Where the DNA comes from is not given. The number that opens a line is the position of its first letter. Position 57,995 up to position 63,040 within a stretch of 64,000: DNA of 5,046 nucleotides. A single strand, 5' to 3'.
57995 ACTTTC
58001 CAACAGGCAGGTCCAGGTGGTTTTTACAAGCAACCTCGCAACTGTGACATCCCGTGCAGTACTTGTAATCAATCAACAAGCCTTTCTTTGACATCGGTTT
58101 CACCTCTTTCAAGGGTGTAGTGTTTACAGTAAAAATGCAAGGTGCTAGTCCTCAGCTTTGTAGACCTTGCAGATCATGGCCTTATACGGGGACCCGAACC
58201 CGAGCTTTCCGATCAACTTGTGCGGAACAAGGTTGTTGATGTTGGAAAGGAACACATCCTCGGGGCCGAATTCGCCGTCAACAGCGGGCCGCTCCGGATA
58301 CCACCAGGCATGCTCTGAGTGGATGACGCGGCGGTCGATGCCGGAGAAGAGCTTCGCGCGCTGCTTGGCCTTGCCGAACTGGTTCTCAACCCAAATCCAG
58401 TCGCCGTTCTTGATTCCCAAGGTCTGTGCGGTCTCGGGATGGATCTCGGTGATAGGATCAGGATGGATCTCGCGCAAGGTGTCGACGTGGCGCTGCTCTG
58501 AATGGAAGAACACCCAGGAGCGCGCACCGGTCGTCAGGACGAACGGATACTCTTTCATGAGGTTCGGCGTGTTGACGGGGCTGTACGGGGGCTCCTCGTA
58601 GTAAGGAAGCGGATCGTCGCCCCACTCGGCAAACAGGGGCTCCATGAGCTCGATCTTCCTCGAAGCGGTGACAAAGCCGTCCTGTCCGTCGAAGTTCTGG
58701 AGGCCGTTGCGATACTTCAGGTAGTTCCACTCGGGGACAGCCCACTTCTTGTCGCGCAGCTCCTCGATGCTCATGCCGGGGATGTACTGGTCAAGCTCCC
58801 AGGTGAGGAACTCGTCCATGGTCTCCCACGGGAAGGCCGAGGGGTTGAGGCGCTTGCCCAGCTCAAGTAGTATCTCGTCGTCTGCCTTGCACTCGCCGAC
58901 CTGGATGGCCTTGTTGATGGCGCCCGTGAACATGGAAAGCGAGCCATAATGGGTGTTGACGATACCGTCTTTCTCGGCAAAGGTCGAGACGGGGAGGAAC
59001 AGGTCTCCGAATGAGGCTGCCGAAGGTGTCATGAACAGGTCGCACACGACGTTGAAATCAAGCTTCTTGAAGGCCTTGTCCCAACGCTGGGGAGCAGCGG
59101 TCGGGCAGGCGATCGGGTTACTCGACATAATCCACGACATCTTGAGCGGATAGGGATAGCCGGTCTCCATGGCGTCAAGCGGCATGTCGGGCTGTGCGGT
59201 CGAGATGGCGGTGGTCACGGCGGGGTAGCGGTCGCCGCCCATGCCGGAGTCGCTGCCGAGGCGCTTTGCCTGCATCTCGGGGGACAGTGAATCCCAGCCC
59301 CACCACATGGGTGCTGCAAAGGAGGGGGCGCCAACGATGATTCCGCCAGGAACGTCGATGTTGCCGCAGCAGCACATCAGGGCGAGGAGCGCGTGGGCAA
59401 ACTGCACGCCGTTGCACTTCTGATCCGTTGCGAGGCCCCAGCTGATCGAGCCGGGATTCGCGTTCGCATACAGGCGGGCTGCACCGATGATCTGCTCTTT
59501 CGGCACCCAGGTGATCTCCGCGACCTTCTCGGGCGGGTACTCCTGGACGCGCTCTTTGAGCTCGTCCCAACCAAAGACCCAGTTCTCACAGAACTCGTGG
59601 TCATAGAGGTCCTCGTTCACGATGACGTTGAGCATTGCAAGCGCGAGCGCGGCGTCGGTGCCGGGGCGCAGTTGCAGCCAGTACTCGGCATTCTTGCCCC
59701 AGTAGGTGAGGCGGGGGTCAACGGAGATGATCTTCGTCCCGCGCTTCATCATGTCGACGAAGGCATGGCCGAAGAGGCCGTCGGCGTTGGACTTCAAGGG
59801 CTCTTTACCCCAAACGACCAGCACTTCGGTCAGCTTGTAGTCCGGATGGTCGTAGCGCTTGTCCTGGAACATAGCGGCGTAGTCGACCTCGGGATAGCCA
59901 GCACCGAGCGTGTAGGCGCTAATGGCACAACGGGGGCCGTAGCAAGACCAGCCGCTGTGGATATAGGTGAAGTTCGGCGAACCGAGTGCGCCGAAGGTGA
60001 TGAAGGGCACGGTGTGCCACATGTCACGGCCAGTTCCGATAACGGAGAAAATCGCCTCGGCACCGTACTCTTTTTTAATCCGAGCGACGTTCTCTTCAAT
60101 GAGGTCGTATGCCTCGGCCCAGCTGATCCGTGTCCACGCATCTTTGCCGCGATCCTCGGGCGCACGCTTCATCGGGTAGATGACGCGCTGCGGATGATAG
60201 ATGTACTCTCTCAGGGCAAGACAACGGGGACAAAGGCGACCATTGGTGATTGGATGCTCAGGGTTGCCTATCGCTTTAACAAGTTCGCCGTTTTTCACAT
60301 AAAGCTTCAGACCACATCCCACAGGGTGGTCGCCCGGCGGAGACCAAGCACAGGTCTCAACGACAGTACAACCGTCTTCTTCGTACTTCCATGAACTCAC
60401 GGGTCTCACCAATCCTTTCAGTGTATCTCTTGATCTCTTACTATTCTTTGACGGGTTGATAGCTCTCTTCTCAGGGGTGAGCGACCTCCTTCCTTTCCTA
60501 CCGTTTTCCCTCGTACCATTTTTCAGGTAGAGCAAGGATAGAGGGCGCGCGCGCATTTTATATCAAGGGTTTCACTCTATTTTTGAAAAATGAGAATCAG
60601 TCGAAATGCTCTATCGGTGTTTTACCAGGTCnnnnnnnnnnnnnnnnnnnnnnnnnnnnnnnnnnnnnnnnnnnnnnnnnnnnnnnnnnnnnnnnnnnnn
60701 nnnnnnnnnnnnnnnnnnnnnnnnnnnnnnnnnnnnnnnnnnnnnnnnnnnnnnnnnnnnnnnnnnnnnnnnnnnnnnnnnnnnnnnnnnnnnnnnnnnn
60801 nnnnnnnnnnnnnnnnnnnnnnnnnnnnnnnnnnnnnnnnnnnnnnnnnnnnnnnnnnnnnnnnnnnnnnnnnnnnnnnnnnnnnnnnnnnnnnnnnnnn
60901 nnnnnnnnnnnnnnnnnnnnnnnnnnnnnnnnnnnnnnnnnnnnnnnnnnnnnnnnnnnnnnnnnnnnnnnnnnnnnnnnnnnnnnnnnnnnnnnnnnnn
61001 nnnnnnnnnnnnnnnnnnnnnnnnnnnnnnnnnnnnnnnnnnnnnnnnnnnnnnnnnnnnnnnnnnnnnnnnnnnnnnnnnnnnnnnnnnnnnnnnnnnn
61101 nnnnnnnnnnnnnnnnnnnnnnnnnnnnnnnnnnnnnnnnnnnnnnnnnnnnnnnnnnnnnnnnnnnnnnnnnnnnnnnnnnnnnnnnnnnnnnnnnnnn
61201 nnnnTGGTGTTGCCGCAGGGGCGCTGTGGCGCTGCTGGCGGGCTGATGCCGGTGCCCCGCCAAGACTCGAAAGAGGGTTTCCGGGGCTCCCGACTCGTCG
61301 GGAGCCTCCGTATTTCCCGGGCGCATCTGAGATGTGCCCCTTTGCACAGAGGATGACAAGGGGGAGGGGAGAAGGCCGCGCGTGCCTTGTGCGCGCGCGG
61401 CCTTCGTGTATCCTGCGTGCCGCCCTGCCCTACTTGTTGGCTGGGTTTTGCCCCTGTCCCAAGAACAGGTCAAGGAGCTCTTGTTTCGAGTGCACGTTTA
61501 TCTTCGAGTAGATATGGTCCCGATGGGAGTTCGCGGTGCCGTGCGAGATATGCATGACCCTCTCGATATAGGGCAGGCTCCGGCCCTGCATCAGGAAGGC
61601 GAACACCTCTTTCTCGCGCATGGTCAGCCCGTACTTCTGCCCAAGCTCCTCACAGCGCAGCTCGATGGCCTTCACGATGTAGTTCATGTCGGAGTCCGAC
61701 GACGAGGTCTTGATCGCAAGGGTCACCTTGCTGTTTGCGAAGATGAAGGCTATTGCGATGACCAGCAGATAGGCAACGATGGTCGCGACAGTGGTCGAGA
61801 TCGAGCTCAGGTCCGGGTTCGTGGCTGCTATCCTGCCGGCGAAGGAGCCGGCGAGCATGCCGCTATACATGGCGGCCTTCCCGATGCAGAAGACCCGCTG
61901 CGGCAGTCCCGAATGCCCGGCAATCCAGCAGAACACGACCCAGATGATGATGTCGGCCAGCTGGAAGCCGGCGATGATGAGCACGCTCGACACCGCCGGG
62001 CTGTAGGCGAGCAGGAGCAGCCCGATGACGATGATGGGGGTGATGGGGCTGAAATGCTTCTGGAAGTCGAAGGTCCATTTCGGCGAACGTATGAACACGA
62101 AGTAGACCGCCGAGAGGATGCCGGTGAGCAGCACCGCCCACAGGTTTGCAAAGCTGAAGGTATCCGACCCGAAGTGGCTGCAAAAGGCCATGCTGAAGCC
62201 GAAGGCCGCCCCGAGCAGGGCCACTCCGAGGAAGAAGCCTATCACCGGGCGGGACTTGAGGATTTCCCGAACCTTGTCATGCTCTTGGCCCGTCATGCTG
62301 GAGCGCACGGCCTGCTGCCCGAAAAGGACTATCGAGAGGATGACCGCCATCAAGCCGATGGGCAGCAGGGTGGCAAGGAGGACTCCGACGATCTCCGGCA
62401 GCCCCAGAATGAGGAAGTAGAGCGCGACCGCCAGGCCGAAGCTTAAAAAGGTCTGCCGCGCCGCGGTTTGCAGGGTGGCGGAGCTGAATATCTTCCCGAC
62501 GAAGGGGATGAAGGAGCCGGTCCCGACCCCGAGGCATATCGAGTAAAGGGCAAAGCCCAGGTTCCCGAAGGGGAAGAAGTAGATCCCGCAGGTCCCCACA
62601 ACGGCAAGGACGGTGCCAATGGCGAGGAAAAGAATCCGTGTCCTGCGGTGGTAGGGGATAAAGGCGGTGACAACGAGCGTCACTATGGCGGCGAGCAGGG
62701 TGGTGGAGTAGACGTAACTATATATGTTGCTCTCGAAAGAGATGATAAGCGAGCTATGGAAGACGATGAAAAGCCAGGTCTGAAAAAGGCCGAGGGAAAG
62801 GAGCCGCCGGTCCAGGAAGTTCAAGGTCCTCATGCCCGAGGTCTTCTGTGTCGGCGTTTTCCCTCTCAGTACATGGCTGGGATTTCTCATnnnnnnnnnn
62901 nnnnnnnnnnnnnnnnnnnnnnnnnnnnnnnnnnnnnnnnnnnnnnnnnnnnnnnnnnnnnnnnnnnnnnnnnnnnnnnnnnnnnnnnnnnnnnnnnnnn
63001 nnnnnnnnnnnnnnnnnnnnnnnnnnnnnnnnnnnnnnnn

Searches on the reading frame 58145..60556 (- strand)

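Call 19: search_protein_families(library=pfam, proteins=[window:58145-60556:-], max_evalue=0.0001)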
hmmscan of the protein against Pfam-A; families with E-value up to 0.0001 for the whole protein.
window:58145-60556:- (803 aa): 3 families
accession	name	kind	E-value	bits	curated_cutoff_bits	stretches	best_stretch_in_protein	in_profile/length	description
PF00384.28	Molybdopterin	-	8.2e-32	111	24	1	124-569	1-353/353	Molybdopterin oxidoreductase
PF01568.27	Molydop_binding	-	4.6e-17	62.5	26.8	1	672-764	1-83/110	Molydopterin dinucleotide binding domain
PF04879.21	Molybdop_Fe4S4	-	2.3e-10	40.7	22.7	1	79-121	13-55/55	Molybdopterin oxidoreductase Fe4S4 domain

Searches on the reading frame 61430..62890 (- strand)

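Call 19: search_protein_families(library=pfam, proteins=[window:61430-62890:-], max_evalue=0.0001)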
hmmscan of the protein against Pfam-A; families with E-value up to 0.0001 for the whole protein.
window:61430-62890:- (486 aa): 1 family
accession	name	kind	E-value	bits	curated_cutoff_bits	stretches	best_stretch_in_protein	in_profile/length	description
PF00196.25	GerE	-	2.1e-11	43.7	23.5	1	422-475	3-56/57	Bacterial regulatory proteins, luxR family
